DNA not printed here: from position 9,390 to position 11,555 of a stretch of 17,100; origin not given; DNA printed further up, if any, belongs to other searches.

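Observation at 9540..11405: Long RelA/SpoT homologue in an archaeal housekeeping context, with an intact HD hydrolase but an apparently dead synthetase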

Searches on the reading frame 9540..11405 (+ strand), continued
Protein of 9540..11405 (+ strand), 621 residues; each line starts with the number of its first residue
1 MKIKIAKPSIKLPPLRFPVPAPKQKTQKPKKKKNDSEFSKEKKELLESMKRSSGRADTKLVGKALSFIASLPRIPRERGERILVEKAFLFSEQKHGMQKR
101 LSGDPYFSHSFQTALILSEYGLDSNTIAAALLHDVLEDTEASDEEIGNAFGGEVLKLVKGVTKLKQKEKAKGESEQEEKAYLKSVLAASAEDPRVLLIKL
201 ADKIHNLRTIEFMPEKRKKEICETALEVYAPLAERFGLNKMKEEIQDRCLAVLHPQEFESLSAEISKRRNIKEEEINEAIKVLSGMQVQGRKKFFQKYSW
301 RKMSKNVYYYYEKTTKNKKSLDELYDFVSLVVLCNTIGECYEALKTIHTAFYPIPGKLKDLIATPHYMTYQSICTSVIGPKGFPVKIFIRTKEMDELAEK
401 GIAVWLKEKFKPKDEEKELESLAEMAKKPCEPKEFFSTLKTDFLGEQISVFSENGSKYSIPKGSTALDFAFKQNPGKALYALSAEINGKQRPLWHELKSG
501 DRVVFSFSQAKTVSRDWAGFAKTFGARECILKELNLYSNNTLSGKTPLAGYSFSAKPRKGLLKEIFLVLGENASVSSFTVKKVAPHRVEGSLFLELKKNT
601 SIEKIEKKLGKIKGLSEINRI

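Call 8: search_solved_structures(query=window:9540-11405:+, show_alignments=4)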
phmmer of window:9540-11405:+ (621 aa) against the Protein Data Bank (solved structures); distinct sequences matched with E-value up to 0.001: 28.
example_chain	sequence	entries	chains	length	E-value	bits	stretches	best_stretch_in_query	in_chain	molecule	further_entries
6yxa_A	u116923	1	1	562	2e-89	303.9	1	83-530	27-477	GTP pyrophosphokinase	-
8fr8_I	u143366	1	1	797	3.7e-81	276.6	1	57-526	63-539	GTP pyrophosphokinase RelA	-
8acu_A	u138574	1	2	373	2.2e-74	254.2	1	83-415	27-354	GTP pyrophosphokinase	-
7oiw_A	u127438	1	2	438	6.1e-73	249.5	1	84-472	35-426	GTP pyrophosphokinase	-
5xnx_A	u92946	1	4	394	2.4e-67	231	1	78-409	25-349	Bifunctional (p)ppGpp synthase/hydrolase RelA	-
6s2v_A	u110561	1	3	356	3.2e-63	217.4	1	80-395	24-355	(P)ppGpp synthetase I, SpoT/RelA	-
7ohg_A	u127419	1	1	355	3.3e-63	217.4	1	80-395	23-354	Guanosine-3',5'-bis(Diphosphate) 3'-pyrophosphohydrolase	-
6s2t_A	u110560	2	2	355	3.3e-63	217.3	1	80-395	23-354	(P)ppGpp synthetase I, SpoT/RelA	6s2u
1vj7_A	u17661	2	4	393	3.8e-61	210.6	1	80-408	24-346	Bifunctional RELA/SPOT | Bifunctional (p)ppGpp synthase/hydrolase RelA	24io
9s6k_B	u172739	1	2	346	1.1e-56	195.9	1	73-402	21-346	GTP pyrophosphokinase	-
5iqr_8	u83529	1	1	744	1.2e-51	179.2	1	113-518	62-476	GTP pyrophosphokinase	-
5kps_A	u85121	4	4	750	1.2e-51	179.2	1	113-518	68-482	GTP pyrophosphokinase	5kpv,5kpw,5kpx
5l3p_z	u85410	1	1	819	1.7e-51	178.7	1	113-518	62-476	GTP pyrophosphokinase,GTP pyrophosphokinase,GTP pyrophosphokinase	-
7qpr_A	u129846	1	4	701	6.2e-44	153.7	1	87-531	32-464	ACT domain protein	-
7qps_A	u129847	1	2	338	1.8e-32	115.9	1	87-402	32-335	ACT domain protein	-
5vxa_A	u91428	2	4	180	3.1e-12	49.1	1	86-229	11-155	Guanosine-3',5'-bis(diphosphate) 3'-pyrophosphohydrolase MESH1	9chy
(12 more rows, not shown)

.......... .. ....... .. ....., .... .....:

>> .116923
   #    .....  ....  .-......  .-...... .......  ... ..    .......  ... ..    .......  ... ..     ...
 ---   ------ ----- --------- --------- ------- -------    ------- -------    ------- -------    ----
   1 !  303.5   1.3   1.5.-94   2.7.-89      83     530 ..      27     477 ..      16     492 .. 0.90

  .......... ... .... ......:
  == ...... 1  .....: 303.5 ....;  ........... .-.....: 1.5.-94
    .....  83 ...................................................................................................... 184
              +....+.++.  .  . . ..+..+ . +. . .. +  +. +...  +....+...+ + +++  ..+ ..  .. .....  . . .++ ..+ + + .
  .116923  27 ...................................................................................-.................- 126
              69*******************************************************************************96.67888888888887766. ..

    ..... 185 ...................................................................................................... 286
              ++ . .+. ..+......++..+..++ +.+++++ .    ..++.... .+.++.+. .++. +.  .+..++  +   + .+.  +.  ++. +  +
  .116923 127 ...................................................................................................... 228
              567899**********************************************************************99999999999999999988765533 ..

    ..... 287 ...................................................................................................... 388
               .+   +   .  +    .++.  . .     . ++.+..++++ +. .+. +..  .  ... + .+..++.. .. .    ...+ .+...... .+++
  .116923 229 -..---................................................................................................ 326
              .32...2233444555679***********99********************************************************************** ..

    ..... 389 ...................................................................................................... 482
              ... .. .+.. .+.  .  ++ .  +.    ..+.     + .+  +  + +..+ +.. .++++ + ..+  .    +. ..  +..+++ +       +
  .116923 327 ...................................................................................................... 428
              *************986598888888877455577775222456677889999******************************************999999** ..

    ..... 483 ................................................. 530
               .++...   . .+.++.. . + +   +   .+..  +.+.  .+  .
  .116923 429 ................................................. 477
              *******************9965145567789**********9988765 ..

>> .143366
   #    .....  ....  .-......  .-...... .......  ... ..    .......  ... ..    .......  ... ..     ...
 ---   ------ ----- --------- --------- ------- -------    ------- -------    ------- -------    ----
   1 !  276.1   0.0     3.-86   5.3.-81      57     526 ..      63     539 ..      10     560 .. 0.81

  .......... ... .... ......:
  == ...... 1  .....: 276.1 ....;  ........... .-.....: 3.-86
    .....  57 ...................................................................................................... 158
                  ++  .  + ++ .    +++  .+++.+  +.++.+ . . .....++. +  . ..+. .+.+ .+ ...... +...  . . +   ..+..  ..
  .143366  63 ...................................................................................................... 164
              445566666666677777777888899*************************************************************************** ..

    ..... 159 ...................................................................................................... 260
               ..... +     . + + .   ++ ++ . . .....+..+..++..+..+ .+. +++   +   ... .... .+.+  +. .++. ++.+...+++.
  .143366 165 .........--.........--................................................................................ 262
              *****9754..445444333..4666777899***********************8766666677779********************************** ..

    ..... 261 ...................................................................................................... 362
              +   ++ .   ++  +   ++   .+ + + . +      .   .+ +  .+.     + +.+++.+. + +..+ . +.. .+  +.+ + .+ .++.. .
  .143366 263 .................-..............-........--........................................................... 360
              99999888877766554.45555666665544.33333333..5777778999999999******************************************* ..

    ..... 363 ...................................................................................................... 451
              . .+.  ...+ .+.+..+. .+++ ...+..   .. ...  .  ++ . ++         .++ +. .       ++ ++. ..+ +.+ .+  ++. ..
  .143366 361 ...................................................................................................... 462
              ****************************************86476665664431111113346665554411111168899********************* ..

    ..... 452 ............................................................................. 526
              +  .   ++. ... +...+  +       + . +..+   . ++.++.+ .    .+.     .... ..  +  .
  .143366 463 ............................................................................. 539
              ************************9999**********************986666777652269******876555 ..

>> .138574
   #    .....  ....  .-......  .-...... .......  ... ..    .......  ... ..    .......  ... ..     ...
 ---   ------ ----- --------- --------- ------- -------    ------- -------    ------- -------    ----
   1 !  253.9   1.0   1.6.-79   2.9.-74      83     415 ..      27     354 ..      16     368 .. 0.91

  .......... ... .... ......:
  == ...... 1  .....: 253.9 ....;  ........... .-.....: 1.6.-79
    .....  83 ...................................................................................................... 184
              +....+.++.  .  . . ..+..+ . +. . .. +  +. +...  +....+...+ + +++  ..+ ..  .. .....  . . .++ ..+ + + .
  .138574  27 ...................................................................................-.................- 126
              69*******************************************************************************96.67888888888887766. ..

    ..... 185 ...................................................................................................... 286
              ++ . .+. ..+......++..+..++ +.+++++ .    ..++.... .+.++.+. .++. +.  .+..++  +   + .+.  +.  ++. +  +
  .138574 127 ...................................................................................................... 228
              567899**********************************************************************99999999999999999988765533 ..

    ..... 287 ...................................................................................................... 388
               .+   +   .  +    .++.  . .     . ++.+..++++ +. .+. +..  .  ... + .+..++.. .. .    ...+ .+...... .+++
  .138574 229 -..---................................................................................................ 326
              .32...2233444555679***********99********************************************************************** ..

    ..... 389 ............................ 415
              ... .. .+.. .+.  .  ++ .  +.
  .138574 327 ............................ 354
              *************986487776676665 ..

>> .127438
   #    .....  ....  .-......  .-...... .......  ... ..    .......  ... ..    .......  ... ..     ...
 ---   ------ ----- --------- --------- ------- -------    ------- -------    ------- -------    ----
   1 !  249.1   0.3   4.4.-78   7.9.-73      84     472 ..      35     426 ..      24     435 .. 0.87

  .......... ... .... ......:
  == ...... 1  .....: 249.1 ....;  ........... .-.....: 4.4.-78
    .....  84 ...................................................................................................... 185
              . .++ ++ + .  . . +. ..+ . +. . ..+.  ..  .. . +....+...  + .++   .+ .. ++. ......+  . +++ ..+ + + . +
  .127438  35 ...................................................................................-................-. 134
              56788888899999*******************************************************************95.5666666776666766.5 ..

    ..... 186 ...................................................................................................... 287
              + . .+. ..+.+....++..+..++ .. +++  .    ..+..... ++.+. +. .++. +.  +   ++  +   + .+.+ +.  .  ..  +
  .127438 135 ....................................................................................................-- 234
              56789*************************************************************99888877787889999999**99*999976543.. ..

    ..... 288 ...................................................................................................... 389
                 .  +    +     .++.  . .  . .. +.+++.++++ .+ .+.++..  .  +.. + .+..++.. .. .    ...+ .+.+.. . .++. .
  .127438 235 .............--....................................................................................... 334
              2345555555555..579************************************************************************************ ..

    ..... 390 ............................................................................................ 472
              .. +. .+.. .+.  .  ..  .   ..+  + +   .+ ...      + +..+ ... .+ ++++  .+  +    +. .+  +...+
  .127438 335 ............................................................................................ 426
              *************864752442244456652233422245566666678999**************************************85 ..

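Call 12: find_encoding_contigs(protein=P0003, flank=8000, max_places=2)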
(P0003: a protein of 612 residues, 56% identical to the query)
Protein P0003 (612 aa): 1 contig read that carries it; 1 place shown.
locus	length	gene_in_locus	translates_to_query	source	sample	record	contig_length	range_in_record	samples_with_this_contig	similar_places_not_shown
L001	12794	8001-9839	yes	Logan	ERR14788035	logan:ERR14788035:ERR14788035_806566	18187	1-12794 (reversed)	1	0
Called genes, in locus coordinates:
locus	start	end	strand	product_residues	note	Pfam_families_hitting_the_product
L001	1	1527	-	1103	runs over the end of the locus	PF02874:ATP-synt_ab_N, PF16886:ATP-synt_ab_Xtn, PF14890:Intein_splicing, PF14528:LAGLIDADG_3, PF00006:ATP-synt_ab, PF22919:ATP-synt_VA_C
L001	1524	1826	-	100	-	PF01990:ATP-synt_F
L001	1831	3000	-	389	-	PF01992:vATP-synt_AC39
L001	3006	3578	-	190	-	PF01991:vATP-synt_E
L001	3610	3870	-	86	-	PF00137:ATP-synt_C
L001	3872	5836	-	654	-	PF01496:V_ATPase_I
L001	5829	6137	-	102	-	-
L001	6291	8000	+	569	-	PF03485:Arg_tRNA_synt_N, PF00750:tRNA-synt_1d, PF05746:DALR_1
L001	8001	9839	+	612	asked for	PF13328:HD_4, PF01966:HD, PF04607:RelA_SpoT, PF02824:TGS, PF13291:ACT_4 (weak)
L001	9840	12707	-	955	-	PF00133:tRNA-synt_1, PF01406:tRNA-synt_1e (faint), PF01921:tRNA-synt_1f (faint), PF09334:tRNA-synt_1g, PF08264:Anticodon_1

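Call 13: find_encoding_contigs(protein=P0015, flank=8000, max_places=2)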
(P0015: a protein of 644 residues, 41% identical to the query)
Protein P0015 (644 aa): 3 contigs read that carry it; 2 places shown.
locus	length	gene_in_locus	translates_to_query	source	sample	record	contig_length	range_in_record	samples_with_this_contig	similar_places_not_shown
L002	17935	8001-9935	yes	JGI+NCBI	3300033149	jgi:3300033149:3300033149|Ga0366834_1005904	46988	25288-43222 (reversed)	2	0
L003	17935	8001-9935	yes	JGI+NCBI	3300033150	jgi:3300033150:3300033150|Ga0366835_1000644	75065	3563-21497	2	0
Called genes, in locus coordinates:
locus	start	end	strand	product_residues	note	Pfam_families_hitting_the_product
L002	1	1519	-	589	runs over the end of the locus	PF02874:ATP-synt_ab_N, PF16886:ATP-synt_ab_Xtn, PF00006:ATP-synt_ab, PF22919:ATP-synt_VA_C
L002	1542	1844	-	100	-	PF01990:ATP-synt_F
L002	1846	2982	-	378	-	PF01992:vATP-synt_AC39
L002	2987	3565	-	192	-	PF01991:vATP-synt_E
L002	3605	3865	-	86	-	PF00137:ATP-synt_C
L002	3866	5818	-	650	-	PF01496:V_ATPase_I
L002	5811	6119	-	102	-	-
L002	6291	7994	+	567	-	PF03485:Arg_tRNA_synt_N, PF00750:tRNA-synt_1d, PF05746:DALR_1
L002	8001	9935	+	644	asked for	PF13328:HD_4, PF01966:HD, PF04607:RelA_SpoT, PF02824:TGS, PF13291:ACT_4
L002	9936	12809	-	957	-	PF00133:tRNA-synt_1, PF01406:tRNA-synt_1e (faint), PF01921:tRNA-synt_1f (faint), PF09334:tRNA-synt_1g, PF13603:tRNA-synt_1_2 (faint), PF09334:tRNA-synt_1g, PF08264:Anticodon_1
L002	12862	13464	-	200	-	-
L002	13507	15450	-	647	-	PF00041:fn3 (faint), PF18370:RGI_lyase (faint)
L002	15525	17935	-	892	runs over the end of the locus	PF01411:tRNA-synt_2c, PF07973:tRNA_SAD, PF02272:DHHA1 (weak)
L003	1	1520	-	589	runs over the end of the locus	PF02874:ATP-synt_ab_N, PF16886:ATP-synt_ab_Xtn, PF00006:ATP-synt_ab, PF22919:ATP-synt_VA_C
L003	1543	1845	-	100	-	PF01990:ATP-synt_F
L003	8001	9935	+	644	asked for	PF13328:HD_4, PF01966:HD, PF04607:RelA_SpoT, PF02824:TGS, PF13291:ACT_4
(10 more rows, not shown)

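Call 14: find_encoding_contigs(protein=P0032, flank=8000, max_places=2)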
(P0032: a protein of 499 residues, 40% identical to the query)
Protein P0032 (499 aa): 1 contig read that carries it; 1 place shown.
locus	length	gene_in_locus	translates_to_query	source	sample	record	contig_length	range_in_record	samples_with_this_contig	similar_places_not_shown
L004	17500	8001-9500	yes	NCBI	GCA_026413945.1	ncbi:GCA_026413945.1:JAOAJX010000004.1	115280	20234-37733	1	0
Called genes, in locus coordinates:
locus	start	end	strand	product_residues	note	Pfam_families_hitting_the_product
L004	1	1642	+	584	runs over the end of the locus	PF01336:tRNA_anti-codon, PF00152:tRNA-synt_2, PF02938:GAD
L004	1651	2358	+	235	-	PF13353:Fer4_12, PF04055:Radical_SAM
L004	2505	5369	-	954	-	PF00133:tRNA-synt_1, PF01921:tRNA-synt_1f (faint), PF09334:tRNA-synt_1g, PF01406:tRNA-synt_1e (weak), PF08264:Anticodon_1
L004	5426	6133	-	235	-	PF05362:Lon_C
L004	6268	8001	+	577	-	PF03485:Arg_tRNA_synt_N, PF00750:tRNA-synt_1d, PF05746:DALR_1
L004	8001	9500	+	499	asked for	PF13328:HD_4, PF01966:HD (weak), PF04607:RelA_SpoT, PF02824:TGS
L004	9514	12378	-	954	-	PF00133:tRNA-synt_1, PF01406:tRNA-synt_1e (faint), PF01921:tRNA-synt_1f (faint), PF09334:tRNA-synt_1g, PF08264:Anticodon_1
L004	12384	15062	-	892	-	PF01411:tRNA-synt_2c, PF07973:tRNA_SAD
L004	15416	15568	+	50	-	-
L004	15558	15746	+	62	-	-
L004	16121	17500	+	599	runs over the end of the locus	PF01878:EVE (faint)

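Call 15: find_encoding_contigs(protein=P0021, flank=8000, max_places=1)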
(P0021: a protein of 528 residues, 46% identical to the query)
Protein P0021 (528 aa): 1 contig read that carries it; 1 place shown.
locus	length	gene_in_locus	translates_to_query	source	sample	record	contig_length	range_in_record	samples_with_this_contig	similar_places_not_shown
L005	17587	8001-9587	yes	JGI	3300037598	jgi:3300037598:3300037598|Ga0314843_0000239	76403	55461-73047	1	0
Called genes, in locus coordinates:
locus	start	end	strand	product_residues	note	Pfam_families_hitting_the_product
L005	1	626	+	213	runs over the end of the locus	PF03824:NicO (weak)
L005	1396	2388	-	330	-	-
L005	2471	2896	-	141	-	PF11969:DcpS_C, PF01230:HIT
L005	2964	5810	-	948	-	PF00133:tRNA-synt_1, PF01406:tRNA-synt_1e (faint), PF01921:tRNA-synt_1f (faint), PF09334:tRNA-synt_1g, PF13603:tRNA-synt_1_2 (faint), PF09334:tRNA-synt_1g, PF08264:Anticodon_1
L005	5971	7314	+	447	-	PF01336:tRNA_anti-codon, PF00152:tRNA-synt_2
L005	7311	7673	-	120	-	PF01900:RNase_P_Rpp14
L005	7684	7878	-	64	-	-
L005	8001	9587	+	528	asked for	PF01966:HD, PF13328:HD_4, PF04607:RelA_SpoT, PF02824:TGS (weak), PF13291:ACT_4, PF01842:ACT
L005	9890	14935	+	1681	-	PF01835:MG2, PF07703:A2M_BRD, PF00207:A2M, PF07678:TED_complement, PF17973:bMG10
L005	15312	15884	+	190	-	PF13646:HEAT_2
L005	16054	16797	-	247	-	-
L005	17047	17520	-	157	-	PF13847:Methyltransf_31, PF08241:Methyltransf_11, PF08242:Methyltransf_12 (weak), PF13649:Methyltransf_25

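Call 16: find_encoding_contigs(protein=P0030, flank=8000, max_places=1)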
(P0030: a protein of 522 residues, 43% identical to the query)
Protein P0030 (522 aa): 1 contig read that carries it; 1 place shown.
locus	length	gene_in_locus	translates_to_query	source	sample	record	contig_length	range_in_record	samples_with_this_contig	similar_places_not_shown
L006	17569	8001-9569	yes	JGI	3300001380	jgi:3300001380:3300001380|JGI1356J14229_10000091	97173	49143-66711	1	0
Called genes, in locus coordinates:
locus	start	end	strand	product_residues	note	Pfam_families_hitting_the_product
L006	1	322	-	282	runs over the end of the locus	-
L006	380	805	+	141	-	-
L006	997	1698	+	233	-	PF00596:Aldolase_II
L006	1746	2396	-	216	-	PF24367:DUF7523 (weak), PF13840:ACT_7 (weak)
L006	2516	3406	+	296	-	PF02729:OTCace_N, PF00185:OTCace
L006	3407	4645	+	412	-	PF00764:Arginosuc_synth, PF20979:Arginosuc_syn_C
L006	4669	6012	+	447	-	PF00206:Lyase_1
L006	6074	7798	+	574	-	PF03485:Arg_tRNA_synt_N, PF00750:tRNA-synt_1d, PF05746:DALR_1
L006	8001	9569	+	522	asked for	PF01966:HD, PF13328:HD_4, PF04607:RelA_SpoT, PF02824:TGS, PF13291:ACT_4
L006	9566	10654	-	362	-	PF13439:Glyco_transf_4 (weak), PF00534:Glycos_transf_1, PF13692:Glyco_trans_1_4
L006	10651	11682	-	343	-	PF13439:Glyco_transf_4, PF13692:Glyco_trans_1_4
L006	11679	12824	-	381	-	PF00534:Glycos_transf_1, PF13692:Glyco_trans_1_4, PF13524:Glyco_trans_1_2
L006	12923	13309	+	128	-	-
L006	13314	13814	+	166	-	-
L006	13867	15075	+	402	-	PF08323:Glyco_transf_5 (weak), PF13439:Glyco_transf_4, PF13579:Glyco_trans_4_4, PF20706:GT4-conflict (weak), PF00534:Glycos_transf_1, PF13692:Glyco_trans_1_4, PF13524:Glyco_trans_1_2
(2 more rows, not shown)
